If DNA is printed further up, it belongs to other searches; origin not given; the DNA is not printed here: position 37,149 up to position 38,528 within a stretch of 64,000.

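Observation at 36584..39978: Fur-box operon of four translationally coupled surface-tagged exoproteins, two of them zinc metalloproteases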

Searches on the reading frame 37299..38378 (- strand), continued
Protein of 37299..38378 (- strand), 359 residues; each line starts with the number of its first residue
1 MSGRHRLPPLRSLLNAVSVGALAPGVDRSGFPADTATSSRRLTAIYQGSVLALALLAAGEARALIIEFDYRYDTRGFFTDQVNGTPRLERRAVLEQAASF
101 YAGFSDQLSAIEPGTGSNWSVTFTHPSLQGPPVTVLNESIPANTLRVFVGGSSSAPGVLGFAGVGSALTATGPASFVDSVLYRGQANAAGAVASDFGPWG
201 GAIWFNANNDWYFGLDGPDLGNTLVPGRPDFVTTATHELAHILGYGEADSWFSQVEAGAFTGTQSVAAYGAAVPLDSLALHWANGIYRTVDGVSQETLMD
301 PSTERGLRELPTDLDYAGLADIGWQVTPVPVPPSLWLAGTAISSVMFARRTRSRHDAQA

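Call 59: search_protein_families(library=ncbifam, proteins=[L031:9243-9983:+, L016:8992-9762:+, L034:1869-2606:+, L027:8384-9127:+, L032:9217-9969:+, L012:8329-9072:+, L007:7621-8382:+, L021:8481-9233:+, L024:8357-9130:+, L020:9064-9831:+], max_evalue=0.01)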
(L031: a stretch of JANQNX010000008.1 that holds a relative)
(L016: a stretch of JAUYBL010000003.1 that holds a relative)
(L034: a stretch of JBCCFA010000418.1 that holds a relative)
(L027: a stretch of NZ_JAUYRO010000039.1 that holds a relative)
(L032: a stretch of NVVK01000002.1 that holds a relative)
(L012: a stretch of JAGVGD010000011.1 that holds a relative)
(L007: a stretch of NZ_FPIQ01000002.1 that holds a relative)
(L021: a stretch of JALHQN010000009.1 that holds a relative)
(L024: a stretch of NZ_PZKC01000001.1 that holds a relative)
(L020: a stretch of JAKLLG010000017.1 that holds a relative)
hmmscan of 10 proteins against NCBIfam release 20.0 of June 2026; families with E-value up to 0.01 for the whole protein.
L031:9243-9983:+ (246 aa): 4 families
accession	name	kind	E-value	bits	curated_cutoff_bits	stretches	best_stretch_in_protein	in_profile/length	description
NF033679.1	DNRLRE_dom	domain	4.8e-05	23.5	34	1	71-195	30-144/164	DNRLRE domain-containing protein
TIGR03370.1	VPLPA-CTERM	domain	0.0002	21.3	25.35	1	220-241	1-22/25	VPLPA-CTERM sorting domain-containing protein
NF033554.9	floc_PepA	equivalog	0.00093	19.1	80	1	74-243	95-260/261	flocculation-associated PEP-CTERM protein PepA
NF046088.1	anchor_EppA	equivalog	0.0019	18.5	90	1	215-242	27-55/58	EPS-associated small membrane protein EppA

L016:8992-9762:+ (256 aa): 1 family
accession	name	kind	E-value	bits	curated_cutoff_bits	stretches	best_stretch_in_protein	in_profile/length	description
NF033679.1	DNRLRE_dom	domain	0.00026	21.1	34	1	137-196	85-145/164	DNRLRE domain-containing protein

L034:1869-2606:+ (245 aa): 1 family
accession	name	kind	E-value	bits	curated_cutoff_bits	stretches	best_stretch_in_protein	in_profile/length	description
NF033679.1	DNRLRE_dom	domain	0.00036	20.6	34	1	153-199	101-148/164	DNRLRE domain-containing protein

L027:8384-9127:+ (247 aa): 14 families
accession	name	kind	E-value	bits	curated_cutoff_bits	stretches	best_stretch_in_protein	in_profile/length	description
NF038126.1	PEP_CTERM_FxDxF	subfamily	2.2e-10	41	50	1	206-239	131-164/165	FxDxF family PEP-CTERM protein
NF038129.1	PEP_NF038129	equivalog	1e-09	38.5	65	1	70-240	33-194/194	NF038129 family PEP-CTERM protein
NF038119.1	PEP_CTERM_MHFG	equivalog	7.1e-07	29.8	100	1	196-240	215-259/260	MHFG family PEP-CTERM protein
NF038124.1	PEP_CTERM_TLD_A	exception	1e-06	28.5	100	1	213-241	207-235/235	PEP_CTERM-anchored TLD domain-containing protein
NF035944.1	PEPxxWA-CTERM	domain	1.2e-06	28.3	35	1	217-239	1-23/24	PEPxxWA-CTERM sorting domain-containing protein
NF033554.9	floc_PepA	equivalog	4.6e-06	26.6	80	1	63-241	82-259/261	flocculation-associated PEP-CTERM protein PepA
NF038120.1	PEP_CTERM_QFxxD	subfamily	7.5e-05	22.7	80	1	212-241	188-215/215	NF038120 family PEP-CTERM protein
NF041538.1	PEP_EDSA_1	subfamily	8.1e-05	22.4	100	1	213-239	279-306/307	EDSAP-1 family PEP-CTERM protein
NF038118.1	PEP_CTERM_CCXG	equivalog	0.00014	21.6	90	1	213-240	172-199/199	CCXG family PEP-CTERM protein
TIGR02595.1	PEP_CTERM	domain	0.00037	21.1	16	1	217-240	1-24/24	PEP-CTERM sorting domain-containing protein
NF038125.1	PEP_CTERM_THxN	subfamily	0.00069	19.3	85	1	209-241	214-245/246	THxN family PEP-CTERM protein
NF033679.1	DNRLRE_dom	domain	0.001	19.2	34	1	60-191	22-142/164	DNRLRE domain-containing protein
NF033947.0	PEP-cistern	hypoth_equivalog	0.0029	17.4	60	1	211-239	167-195/195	cistern family PEP-CTERM protein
TIGR03901.2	MYXO-CTERM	domain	0.0051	17.2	20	1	224-241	18-34/34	MYXO-CTERM sorting domain-containing protein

L032:9217-9969:+ (250 aa): 5 families
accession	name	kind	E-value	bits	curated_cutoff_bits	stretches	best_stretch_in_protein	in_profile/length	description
NF033679.1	DNRLRE_dom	domain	5.8e-05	23.2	34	1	70-196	26-142/164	DNRLRE domain-containing protein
TIGR03370.1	VPLPA-CTERM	domain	6.1e-05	22.9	25.35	1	226-249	1-24/25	VPLPA-CTERM sorting domain-containing protein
NF038125.1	PEP_CTERM_THxN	subfamily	0.00025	20.7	85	1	217-248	214-245/246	THxN family PEP-CTERM protein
NF041927.1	Xrt_dep_XDP1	equivalog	0.005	16.8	125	1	178-248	178-241/242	exosortase-dependent surface protein XDP1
NF033554.9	floc_PepA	equivalog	0.0052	16.6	80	0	52-248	62-259/261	flocculation-associated PEP-CTERM protein PepA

L012:8329-9072:+ (247 aa): 12 families
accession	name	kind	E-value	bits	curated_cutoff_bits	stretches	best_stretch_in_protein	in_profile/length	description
NF038126.1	PEP_CTERM_FxDxF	subfamily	2.8e-13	50.4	50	1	157-243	77-165/165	FxDxF family PEP-CTERM protein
NF038129.1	PEP_NF038129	equivalog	2.3e-08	34.1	65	1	60-243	26-194/194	NF038129 family PEP-CTERM protein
NF033554.9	floc_PepA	equivalog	1.1e-07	31.9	80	1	64-245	106-260/261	flocculation-associated PEP-CTERM protein PepA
NF035944.1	PEPxxWA-CTERM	domain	2.8e-07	30.3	35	1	220-243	1-24/24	PEPxxWA-CTERM sorting domain-containing protein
NF038124.1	PEP_CTERM_TLD_A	exception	3.4e-07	30.1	100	1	190-244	181-235/235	PEP_CTERM-anchored TLD domain-containing protein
NF038119.1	PEP_CTERM_MHFG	equivalog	7.5e-07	29.7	100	1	213-244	229-260/260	MHFG family PEP-CTERM protein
TIGR02595.1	PEP_CTERM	domain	8.6e-06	26.2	16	1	220-244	1-22/24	PEP-CTERM sorting domain-containing protein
NF033679.1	DNRLRE_dom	domain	9.3e-06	25.8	34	1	50-195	12-143/164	DNRLRE domain-containing protein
NF038118.1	PEP_CTERM_CCXG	equivalog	4.8e-05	23.1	90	1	202-243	158-199/199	CCXG family PEP-CTERM protein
NF038120.1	PEP_CTERM_QFxxD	subfamily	6.4e-05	22.9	80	1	214-244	187-215/215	NF038120 family PEP-CTERM protein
NF041538.1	PEP_EDSA_1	subfamily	0.00028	20.6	100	1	214-243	277-307/307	EDSAP-1 family PEP-CTERM protein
NF033947.0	PEP-cistern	hypoth_equivalog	0.0027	17.5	60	1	211-242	163-195/195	cistern family PEP-CTERM protein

L007:7621-8382:+ (253 aa): 10 families
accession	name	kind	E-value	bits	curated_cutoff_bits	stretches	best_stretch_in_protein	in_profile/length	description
NF038126.1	PEP_CTERM_FxDxF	subfamily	9.9e-09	35.6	50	1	112-241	53-164/165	FxDxF family PEP-CTERM protein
NF038129.1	PEP_NF038129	equivalog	1.4e-07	31.6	65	1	74-241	35-193/194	NF038129 family PEP-CTERM protein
NF038119.1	PEP_CTERM_MHFG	equivalog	1.3e-06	28.9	100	1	202-242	219-259/260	MHFG family PEP-CTERM protein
NF038124.1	PEP_CTERM_TLD_A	exception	1.3e-05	24.9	100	1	214-242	206-234/235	PEP_CTERM-anchored TLD domain-containing protein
NF033679.1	DNRLRE_dom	domain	3.1e-05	24.1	34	1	71-196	30-143/164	DNRLRE domain-containing protein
NF035944.1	PEPxxWA-CTERM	domain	3.5e-05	23.6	35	1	219-241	1-23/24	PEPxxWA-CTERM sorting domain-containing protein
NF041927.1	Xrt_dep_XDP1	equivalog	0.00062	19.8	125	0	217-241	217-242/242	exosortase-dependent surface protein XDP1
NF038120.1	PEP_CTERM_QFxxD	subfamily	0.0011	18.9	80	1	215-241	189-214/215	NF038120 family PEP-CTERM protein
TIGR02595.1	PEP_CTERM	domain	0.0019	18.9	16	1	219-238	1-20/24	PEP-CTERM sorting domain-containing protein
NF038118.1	PEP_CTERM_CCXG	equivalog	0.0038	16.9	90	1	218-241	175-198/199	CCXG family PEP-CTERM protein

L021:8481-9233:+ (250 aa): 11 families
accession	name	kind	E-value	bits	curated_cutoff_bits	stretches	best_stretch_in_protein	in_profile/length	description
NF038126.1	PEP_CTERM_FxDxF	subfamily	1.9e-10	41.2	50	1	201-242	122-161/165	FxDxF family PEP-CTERM protein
NF035944.1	PEPxxWA-CTERM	domain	6.9e-07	29.1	35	1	223-243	1-21/24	PEPxxWA-CTERM sorting domain-containing protein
NF038129.1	PEP_NF038129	equivalog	2.3e-06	27.6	65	1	217-245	165-193/194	NF038129 family PEP-CTERM protein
NF038124.1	PEP_CTERM_TLD_A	exception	4.5e-06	26.4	100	1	219-246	207-234/235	PEP_CTERM-anchored TLD domain-containing protein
NF038119.1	PEP_CTERM_MHFG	equivalog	8.6e-06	26.2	100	1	211-246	224-259/260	MHFG family PEP-CTERM protein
NF033554.9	floc_PepA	equivalog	2.1e-05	24.4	80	1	123-248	141-260/261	flocculation-associated PEP-CTERM protein PepA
TIGR02595.1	PEP_CTERM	domain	0.00015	22.3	16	1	223-242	1-20/24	PEP-CTERM sorting domain-containing protein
NF038118.1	PEP_CTERM_CCXG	equivalog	0.00024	20.8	90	1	219-244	172-197/199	CCXG family PEP-CTERM protein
NF038120.1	PEP_CTERM_QFxxD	subfamily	0.00032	20.6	80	1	218-245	188-213/215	NF038120 family PEP-CTERM protein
NF033679.1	DNRLRE_dom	domain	0.00091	19.3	34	1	151-221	99-164/164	DNRLRE domain-containing protein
NF041538.1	PEP_EDSA_1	subfamily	0.0014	18.4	100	1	218-243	278-304/307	EDSAP-1 family PEP-CTERM protein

L024:8357-9130:+ (257 aa): 14 families
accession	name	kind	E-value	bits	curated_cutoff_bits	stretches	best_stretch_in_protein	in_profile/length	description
NF038126.1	PEP_CTERM_FxDxF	subfamily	7.9e-14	52.2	50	1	178-253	91-165/165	FxDxF family PEP-CTERM protein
NF038129.1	PEP_NF038129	equivalog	3.3e-09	36.9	65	1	171-253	99-194/194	NF038129 family PEP-CTERM protein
NF035944.1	PEPxxWA-CTERM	domain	4.2e-09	36.1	35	1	230-253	1-24/24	PEPxxWA-CTERM sorting domain-containing protein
NF033554.9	floc_PepA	equivalog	8e-09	35.7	80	1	128-255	139-260/261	flocculation-associated PEP-CTERM protein PepA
NF038119.1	PEP_CTERM_MHFG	equivalog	3.2e-07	30.9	100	1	220-254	226-260/260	MHFG family PEP-CTERM protein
NF038124.1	PEP_CTERM_TLD_A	exception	1.5e-06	28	100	1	223-254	204-235/235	PEP_CTERM-anchored TLD domain-containing protein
TIGR02595.1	PEP_CTERM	domain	5.2e-05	23.8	16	1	230-255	1-24/24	PEP-CTERM sorting domain-containing protein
NF038120.1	PEP_CTERM_QFxxD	subfamily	8.9e-05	22.5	80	1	225-254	188-215/215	NF038120 family PEP-CTERM protein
NF038118.1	PEP_CTERM_CCXG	equivalog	0.00052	19.7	90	1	229-253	175-199/199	CCXG family PEP-CTERM protein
NF033679.1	DNRLRE_dom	domain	0.0008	19.5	34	1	143-206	84-148/164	DNRLRE domain-containing protein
NF041538.1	PEP_EDSA_1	subfamily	0.0038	16.9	100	1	227-253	280-307/307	EDSAP-1 family PEP-CTERM protein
NF038125.1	PEP_CTERM_THxN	subfamily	0.004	16.8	85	1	224-255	214-246/246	THxN family PEP-CTERM protein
TIGR03901.2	MYXO-CTERM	domain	0.0043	17.4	20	1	238-255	19-34/34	MYXO-CTERM sorting domain-containing protein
NF033947.0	PEP-cistern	hypoth_equivalog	0.0086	15.8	60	0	222-252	165-195/195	cistern family PEP-CTERM protein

L020:9064-9831:+ (255 aa): 12 families
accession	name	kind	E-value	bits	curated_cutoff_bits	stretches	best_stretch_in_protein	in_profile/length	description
NF038126.1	PEP_CTERM_FxDxF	subfamily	1.5e-12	48.1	50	1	122-249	44-165/165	FxDxF family PEP-CTERM protein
NF033554.9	floc_PepA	equivalog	7.5e-09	35.8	80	1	126-250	160-259/261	flocculation-associated PEP-CTERM protein PepA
NF035944.1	PEPxxWA-CTERM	domain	4.6e-08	32.8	35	1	226-249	1-24/24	PEPxxWA-CTERM sorting domain-containing protein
NF038129.1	PEP_NF038129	equivalog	1.2e-07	31.8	65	1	219-249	164-194/194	NF038129 family PEP-CTERM protein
NF038119.1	PEP_CTERM_MHFG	equivalog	5.6e-07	30.1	100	1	220-250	230-260/260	MHFG family PEP-CTERM protein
NF038124.1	PEP_CTERM_TLD_A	exception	7.1e-07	29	100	1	220-250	205-235/235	PEP_CTERM-anchored TLD domain-containing protein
NF038118.1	PEP_CTERM_CCXG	equivalog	9.4e-06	25.4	90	1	221-249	171-199/199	CCXG family PEP-CTERM protein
NF038120.1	PEP_CTERM_QFxxD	subfamily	2.1e-05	24.5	80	1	221-250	188-215/215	NF038120 family PEP-CTERM protein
NF041538.1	PEP_EDSA_1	subfamily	3.6e-05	23.6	100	1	222-249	279-307/307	EDSAP-1 family PEP-CTERM protein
TIGR02595.1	PEP_CTERM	domain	4.1e-05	24.1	16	1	226-250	1-23/24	PEP-CTERM sorting domain-containing protein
NF033679.1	DNRLRE_dom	domain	0.00032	20.8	34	1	61-196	19-141/164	DNRLRE domain-containing protein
NF038125.1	PEP_CTERM_THxN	subfamily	0.0074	15.9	85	1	206-250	201-245/246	THxN family PEP-CTERM protein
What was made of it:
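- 38375..39115 (-): g2, 246 aa: signal peptide, DNRLRE-like domain (below threshold) and a VPLP-helix-RKR tag. Its start overlaps the g1 stop (ATGA). Call 59: the same sub-threshold hit in 10/10 orthologues.
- On VPLPA-CTERM / PEP-CTERM exosortase cargo: Six g2 orthologues pass TIGR02595, scoring 18.9-26.2 against a cut-off of 16 (call 59).
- On DNRLRE domain (g2): Ten of ten orthologues score 19-26 bits (call 59).
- Closest known: PEP-CTERM/exosortase cargo. Same: Orthologues of g2 pass TIGR02595 (call 59).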

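Call 66: search_solved_structures(query=A2, max_evalue=10, show_alignments=2)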
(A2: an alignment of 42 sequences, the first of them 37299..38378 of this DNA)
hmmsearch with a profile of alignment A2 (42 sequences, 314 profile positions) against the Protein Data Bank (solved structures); distinct sequences matched with E-value up to 10: 27.
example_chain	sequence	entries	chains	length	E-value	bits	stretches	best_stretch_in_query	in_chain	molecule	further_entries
8weo_B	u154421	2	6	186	0.0071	18.6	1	156-219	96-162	Fragilysin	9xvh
2xs3_A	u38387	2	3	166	0.02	17.1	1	168-204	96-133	KARILYSIN PROTEASE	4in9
2xs4_A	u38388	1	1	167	0.02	17.1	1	168-204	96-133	KARILYSIN PROTEASE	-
8h3x_C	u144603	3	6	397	0.025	16.8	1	156-219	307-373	Fragilysin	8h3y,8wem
8b2q_A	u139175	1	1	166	0.031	16.5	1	169-204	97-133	Karilysin long form Kly38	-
2k9c_A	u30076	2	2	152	0.11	14.6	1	171-203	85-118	Macrophage metalloelastase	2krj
4gr8_A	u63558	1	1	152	0.11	14.6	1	171-203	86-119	Macrophage metalloelastase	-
5n5k_A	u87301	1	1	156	0.12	14.6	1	171-203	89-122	Macrophage metalloelastase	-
5cxa_A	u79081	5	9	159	0.12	14.5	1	171-203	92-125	Macrophage metalloelastase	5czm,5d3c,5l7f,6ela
3ehx_A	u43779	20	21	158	0.12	14.5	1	171-203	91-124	Macrophage metalloelastase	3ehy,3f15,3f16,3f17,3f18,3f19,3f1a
1utt_A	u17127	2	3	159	0.12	14.5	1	171-203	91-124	MACROPHAGE METALLOELASTASE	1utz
1rmz_A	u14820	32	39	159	0.12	14.5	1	171-203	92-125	Macrophage metalloelastase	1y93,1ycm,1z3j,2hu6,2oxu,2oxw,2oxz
1ros_A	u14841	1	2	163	0.13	14.5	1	171-203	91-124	Macrophage metalloelastase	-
2n8r_A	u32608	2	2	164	0.13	14.4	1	171-203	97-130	Macrophage metalloelastase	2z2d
2wo8_A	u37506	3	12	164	0.13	14.4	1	171-203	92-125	MACROPHAGE METALLOELASTASE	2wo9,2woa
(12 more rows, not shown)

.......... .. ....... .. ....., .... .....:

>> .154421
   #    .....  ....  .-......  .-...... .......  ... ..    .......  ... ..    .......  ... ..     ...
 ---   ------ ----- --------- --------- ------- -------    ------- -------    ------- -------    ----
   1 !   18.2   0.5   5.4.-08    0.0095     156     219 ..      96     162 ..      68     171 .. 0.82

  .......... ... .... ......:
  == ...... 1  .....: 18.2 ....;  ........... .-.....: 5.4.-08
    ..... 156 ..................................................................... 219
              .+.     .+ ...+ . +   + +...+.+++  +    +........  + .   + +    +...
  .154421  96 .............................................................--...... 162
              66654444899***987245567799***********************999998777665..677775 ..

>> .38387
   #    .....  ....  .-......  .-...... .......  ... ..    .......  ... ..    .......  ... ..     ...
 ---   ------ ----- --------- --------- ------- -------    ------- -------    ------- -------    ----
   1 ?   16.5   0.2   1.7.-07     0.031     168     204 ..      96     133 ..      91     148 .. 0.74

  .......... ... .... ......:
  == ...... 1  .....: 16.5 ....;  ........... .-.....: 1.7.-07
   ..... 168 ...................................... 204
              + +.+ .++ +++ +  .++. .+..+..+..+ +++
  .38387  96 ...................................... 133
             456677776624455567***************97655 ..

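Call 77: search_protein_representatives(alignment_id=A2)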
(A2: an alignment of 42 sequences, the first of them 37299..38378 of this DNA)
Query: 42 sequences, 314 profile positions. Proteins with E-value up to 0.001 (for the whole library): 3049; up to 1e-10: 1876; up to 1e-30: 988. The best 150 are listed.
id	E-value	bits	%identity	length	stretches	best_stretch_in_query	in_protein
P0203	1.1e-137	474.7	-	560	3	7-310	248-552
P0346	1.6e-126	438.0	-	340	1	6-289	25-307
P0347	2.0e-126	437.6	-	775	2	19-288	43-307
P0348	1.8e-125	434.5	-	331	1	9-307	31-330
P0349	7.3e-119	412.8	-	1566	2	19-293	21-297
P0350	1.3e-102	359.4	-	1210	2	22-286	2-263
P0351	2.0e-97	342.4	-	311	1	5-304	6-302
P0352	8.1e-97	340.4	-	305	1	6-307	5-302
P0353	3.2e-96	338.4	-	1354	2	23-304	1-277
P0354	4.3e-96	338.0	-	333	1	7-310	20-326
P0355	1.1e-93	330.1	-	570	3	7-311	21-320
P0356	2.3e-86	306.0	-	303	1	6-307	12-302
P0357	2.6e-85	302.6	-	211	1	4-186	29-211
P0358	4.3e-85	301.9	-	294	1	10-297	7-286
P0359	4.4e-85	301.8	-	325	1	6-310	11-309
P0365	2.5e-77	276.3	-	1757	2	13-285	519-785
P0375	5.4e-70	252.3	-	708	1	22-289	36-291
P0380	1.4e-69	250.9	-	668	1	8-284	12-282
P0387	4.5e-68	245.9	-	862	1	11-282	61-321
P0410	3.5e-64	233.2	-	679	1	8-282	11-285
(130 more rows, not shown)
